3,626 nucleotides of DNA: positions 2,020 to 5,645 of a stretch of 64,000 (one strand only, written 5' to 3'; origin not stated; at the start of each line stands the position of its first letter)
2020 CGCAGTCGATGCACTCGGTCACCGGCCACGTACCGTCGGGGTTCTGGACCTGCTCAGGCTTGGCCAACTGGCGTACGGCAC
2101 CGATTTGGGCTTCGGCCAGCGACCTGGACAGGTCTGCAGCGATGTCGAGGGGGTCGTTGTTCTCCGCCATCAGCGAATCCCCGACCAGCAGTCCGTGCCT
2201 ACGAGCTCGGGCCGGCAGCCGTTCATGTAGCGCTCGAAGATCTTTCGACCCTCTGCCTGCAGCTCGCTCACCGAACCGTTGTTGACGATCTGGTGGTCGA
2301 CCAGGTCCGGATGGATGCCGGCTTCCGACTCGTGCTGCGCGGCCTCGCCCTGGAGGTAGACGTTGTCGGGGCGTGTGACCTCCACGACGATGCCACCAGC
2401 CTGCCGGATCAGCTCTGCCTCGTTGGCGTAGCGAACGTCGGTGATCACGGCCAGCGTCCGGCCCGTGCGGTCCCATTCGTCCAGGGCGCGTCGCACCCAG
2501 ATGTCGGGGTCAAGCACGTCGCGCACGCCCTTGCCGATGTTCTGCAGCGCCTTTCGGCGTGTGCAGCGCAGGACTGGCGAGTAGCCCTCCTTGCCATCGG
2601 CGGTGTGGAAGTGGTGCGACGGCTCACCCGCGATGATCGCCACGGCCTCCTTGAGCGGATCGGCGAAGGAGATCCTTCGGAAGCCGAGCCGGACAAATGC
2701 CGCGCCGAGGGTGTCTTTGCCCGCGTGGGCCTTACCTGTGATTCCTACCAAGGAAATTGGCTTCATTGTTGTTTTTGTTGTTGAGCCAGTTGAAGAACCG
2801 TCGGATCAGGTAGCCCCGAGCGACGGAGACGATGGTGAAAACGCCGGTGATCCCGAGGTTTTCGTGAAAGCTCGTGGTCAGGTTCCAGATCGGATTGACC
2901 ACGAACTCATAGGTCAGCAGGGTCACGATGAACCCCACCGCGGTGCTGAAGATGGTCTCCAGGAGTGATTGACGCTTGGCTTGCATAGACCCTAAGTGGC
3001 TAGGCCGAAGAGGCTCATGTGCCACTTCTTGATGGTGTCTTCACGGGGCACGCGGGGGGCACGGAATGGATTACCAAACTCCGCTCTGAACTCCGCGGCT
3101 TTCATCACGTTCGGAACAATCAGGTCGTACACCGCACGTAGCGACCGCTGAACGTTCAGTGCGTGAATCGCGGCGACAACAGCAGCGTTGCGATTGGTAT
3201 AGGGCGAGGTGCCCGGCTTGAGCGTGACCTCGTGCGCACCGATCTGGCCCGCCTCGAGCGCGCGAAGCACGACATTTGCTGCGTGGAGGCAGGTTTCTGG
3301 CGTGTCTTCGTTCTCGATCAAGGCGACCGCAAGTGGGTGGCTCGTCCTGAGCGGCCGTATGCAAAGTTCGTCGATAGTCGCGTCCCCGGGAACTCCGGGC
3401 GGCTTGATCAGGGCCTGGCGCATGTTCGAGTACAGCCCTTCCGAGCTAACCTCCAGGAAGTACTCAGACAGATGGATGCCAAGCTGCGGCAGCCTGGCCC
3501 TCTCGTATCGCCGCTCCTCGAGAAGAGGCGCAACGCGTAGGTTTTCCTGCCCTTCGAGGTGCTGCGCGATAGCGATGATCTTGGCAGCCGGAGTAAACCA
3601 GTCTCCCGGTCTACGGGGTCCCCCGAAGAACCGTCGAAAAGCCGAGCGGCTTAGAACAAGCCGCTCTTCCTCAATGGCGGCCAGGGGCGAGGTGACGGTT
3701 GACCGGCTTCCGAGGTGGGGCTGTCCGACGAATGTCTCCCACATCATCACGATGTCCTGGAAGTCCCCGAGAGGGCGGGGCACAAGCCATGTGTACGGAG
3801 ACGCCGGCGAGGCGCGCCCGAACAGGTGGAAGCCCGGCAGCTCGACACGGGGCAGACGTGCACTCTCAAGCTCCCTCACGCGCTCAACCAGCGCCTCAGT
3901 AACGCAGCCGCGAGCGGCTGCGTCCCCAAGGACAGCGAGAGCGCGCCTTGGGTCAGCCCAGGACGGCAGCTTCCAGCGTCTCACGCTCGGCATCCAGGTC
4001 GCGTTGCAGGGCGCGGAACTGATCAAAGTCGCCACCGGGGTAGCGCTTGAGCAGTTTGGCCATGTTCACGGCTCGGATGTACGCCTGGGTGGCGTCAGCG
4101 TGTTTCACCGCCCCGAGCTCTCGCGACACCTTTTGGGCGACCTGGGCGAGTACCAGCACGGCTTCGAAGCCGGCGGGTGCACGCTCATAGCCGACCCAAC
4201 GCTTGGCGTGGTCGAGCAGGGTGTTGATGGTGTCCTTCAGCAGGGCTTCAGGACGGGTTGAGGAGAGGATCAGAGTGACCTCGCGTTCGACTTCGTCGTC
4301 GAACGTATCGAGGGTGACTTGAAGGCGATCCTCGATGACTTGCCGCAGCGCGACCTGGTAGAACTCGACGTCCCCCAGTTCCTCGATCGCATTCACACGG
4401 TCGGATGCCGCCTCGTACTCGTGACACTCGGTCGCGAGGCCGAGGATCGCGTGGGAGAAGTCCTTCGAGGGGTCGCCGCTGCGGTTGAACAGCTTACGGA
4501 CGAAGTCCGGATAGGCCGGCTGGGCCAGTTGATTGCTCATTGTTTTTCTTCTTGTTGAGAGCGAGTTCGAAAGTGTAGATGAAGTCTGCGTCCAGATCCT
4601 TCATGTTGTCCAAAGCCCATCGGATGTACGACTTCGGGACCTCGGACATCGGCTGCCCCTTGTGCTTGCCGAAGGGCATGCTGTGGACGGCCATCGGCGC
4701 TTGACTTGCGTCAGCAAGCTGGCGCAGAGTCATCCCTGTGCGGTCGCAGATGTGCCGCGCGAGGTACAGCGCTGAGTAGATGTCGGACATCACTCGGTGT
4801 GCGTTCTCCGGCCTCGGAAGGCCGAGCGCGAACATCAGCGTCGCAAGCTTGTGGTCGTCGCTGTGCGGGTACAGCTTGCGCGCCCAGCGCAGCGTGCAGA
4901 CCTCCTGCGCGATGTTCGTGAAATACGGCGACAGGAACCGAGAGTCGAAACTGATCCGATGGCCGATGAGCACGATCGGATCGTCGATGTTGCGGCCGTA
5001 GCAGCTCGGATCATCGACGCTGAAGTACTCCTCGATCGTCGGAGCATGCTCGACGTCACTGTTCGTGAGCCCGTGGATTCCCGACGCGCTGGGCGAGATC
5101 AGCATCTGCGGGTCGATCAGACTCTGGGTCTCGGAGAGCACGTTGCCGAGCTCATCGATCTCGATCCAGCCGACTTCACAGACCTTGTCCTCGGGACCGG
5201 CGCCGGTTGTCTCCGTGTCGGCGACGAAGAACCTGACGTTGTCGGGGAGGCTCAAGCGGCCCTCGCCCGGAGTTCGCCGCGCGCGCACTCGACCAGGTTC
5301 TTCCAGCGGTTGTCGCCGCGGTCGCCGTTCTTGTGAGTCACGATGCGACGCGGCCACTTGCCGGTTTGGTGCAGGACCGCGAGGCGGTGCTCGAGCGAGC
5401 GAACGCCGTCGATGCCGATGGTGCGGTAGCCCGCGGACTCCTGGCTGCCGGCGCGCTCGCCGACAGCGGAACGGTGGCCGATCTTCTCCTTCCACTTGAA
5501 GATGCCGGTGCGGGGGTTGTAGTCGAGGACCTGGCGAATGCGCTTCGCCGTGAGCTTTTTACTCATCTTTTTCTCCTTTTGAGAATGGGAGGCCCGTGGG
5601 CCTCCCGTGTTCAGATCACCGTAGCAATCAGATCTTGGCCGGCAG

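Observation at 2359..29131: Polar 13-bp word repeated 14 times only in the early/middle arm: a stoperator-like system in a non-actinobacterial-looking phage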

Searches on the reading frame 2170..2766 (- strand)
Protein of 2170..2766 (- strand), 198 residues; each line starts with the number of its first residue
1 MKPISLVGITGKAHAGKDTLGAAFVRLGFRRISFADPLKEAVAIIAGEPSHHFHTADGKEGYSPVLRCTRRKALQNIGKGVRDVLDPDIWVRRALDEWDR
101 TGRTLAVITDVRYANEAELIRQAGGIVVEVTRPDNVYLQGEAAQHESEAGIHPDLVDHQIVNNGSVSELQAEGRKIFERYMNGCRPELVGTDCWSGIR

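Call 9: search_protein_families(library=pfam, proteins=[window:2170-2766:-], max_evalue=0.01)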
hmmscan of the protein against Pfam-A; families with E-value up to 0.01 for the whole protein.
window:2170-2766:- (198 aa): 2 families
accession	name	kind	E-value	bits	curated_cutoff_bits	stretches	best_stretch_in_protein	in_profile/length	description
PF21448.3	DNMK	-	1.2e-14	54.9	27.1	1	71-170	131-230/232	Deoxynucleotide monophosphate kinase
PF04275.20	P-mevalo_kinase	-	0.0043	17.4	33.8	1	9-122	1-110/114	Phosphomevalonate kinase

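Call 10: search_protein_families(library=phrogs, proteins=[window:2170-2766:-], max_evalue=0.001)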
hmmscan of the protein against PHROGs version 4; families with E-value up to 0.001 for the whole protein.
window:2170-2766:- (198 aa): 1 family
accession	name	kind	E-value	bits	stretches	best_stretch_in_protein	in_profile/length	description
phrog_139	-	other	1.3e-46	160.5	1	1-183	80-266/342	deoxynucleoside monophosphate kinase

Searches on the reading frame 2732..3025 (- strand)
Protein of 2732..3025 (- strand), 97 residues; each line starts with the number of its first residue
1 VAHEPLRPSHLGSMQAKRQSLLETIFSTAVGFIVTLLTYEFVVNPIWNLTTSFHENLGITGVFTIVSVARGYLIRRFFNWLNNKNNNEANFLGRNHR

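Call 45: search_protein_families(library=pfam, proteins=[window:2732-3025:-], max_evalue=0.01)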
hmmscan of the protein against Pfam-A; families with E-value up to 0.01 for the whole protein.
window:2732-3025:- (97 aa): 1 family
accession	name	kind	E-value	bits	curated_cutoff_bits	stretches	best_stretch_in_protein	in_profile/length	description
PF23858.1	DUF7220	-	4.3e-23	81.9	28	1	14-82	1-68/70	Family of unknown function (DUF7220)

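Call 77: search_protein_families(library=phrogs, proteins=[window:2732-3025:-], max_evalue=0.01)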
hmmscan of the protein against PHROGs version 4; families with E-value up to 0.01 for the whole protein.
window:2732-3025:- (97 aa): 1 family
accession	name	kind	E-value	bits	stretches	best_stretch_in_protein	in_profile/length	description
phrog_4276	-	unknown function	2.1e-24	87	1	12-89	64-140/144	-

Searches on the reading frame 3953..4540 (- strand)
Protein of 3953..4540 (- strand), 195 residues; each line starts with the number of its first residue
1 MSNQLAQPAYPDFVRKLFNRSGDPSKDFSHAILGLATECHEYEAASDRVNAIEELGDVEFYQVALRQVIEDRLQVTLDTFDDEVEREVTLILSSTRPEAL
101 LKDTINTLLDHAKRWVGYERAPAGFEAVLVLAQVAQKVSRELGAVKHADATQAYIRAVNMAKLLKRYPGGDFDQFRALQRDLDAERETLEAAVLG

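Call 45: search_protein_families(library=pfam, proteins=[window:3953-4540:-], max_evalue=0.01)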
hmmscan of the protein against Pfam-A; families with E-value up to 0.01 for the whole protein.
window:3953-4540:- (195 aa): 0 families

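Call 77: search_protein_families(library=phrogs, proteins=[window:3953-4540:-], max_evalue=0.01)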
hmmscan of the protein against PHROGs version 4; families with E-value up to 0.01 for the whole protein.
window:3953-4540:- (195 aa): 2 families
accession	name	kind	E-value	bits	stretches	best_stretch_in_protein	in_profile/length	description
phrog_229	-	other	6.3e-17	62.9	1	8-191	251-369/533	MazG-like pyrophosphatase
phrog_16522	-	other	5e-10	40.1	1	26-191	27-172/296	MazG-like pyrophosphatase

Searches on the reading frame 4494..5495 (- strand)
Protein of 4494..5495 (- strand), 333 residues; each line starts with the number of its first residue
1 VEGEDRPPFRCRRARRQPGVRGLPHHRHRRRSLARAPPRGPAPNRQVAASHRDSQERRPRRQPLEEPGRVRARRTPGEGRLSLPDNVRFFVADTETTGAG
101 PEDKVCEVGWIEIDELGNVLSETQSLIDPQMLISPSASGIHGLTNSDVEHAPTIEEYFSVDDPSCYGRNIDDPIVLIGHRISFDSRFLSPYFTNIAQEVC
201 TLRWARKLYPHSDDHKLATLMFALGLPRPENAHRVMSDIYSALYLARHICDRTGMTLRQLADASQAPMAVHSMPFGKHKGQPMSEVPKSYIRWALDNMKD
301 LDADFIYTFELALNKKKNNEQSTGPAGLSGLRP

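Call 9: search_protein_families(library=pfam, proteins=[window:4494-5495:-], max_evalue=0.01)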
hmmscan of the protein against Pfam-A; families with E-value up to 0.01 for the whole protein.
window:4494-5495:- (333 aa): 3 families
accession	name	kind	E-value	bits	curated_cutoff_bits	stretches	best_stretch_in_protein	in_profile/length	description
PF00929.31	RNase_T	-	7.8e-14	53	24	1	91-245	2-163/164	Exonuclease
PF12843.12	QSregVF_b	-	9.6e-06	25.8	22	1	269-294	9-34/66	Putative quorum-sensing-regulated virulence factor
PF20600.3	ExoX-like_C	-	0.0057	16.5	26.5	0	275-297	3-28/30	Exodeoxyribonuclease X-like C-terminal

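Call 10: search_protein_families(library=phrogs, proteins=[window:4494-5495:-], max_evalue=0.001)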
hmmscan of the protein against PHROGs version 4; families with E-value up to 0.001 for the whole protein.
window:4494-5495:- (333 aa): 4 families
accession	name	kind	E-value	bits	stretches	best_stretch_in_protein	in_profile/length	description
phrog_192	-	DNA, RNA and nucleotide metabolism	3.7e-45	155.9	1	88-304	107-337/397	DNA polymerase exonuclease subunit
phrog_14632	-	DNA, RNA and nucleotide metabolism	8.3e-13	48.8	1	88-250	83-243/380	DNA polymerase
phrog_3628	-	unknown function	6.4e-06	26.6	1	265-304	95-134/257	-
phrog_17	-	DNA, RNA and nucleotide metabolism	0.00062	18.8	1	81-227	664-788/1445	DNA polymerase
